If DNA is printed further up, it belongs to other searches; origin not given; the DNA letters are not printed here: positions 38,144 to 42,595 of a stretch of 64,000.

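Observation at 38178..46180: Complete type II-A CRISPR-Cas9 system with all parts readable: minus-strand tracrRNA, cas9-cas1-cas2-csn2, 26-spacer array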

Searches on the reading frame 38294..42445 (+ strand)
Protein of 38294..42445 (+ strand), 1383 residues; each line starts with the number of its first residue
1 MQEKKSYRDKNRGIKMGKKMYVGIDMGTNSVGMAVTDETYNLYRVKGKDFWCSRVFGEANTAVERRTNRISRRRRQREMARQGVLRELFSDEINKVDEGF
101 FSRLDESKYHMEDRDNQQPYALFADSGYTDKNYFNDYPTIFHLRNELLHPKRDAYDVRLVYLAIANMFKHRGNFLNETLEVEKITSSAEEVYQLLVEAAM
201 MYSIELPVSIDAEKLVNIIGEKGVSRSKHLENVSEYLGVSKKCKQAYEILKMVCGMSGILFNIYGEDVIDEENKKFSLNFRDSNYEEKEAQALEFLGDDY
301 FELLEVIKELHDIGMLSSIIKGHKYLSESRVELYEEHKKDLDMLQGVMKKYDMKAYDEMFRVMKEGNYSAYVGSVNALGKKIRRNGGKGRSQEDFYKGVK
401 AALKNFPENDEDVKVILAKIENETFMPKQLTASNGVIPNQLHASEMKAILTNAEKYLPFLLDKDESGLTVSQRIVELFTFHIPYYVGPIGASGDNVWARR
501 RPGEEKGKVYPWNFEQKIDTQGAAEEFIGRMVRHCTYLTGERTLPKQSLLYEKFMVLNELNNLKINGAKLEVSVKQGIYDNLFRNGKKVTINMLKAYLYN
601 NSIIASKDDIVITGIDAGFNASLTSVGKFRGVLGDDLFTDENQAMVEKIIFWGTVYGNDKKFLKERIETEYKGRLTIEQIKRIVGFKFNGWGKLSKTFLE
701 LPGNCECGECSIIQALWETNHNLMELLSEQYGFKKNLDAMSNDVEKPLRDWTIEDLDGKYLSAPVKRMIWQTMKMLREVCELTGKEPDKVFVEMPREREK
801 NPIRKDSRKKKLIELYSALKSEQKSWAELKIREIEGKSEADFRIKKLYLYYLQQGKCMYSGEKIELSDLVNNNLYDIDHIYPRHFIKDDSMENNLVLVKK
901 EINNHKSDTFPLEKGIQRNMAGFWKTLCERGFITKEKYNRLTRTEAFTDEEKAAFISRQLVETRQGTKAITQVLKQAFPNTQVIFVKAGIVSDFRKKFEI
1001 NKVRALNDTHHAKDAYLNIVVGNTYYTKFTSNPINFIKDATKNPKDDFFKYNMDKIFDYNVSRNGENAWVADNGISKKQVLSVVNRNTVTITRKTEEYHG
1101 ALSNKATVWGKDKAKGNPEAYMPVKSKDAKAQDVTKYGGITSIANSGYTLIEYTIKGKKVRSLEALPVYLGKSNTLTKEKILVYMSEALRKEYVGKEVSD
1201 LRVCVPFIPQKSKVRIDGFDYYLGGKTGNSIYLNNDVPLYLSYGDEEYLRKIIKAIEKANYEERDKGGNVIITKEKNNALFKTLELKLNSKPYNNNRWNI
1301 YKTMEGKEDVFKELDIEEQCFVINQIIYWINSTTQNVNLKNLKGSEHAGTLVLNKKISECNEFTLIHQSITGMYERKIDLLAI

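Call 6: search_protein_families(library=pfam, proteins=[window:38294-42445:+])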
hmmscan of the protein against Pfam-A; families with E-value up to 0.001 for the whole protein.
window:38294-42445:+ (1383 aa): 5 families
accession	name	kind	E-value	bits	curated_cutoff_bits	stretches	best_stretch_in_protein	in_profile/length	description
PF16592.10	Cas9_REC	-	1.2e-153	513.3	25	1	193-739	6-539/541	REC lobe of CRISPR-associated endonuclease Cas9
PF16595.10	Cas9_PI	-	9.1e-52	176.8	25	1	1099-1376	1-265/265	PAM-interacting domain of CRISPR-associated endonuclease Cas9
PF13395.12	HNH_4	-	2.4e-17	63.1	22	1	857-911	1-53/54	HNH endonuclease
PF22702.2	Cas9_RuvC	-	3e-17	63.5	27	1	964-1096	1-151/151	Cas9 RuvC domain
PF16593.10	Cas9-BH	-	0.00047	20.3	26.3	0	65-97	1-33/33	Bridge helix of CRISPR-associated endonuclease Cas9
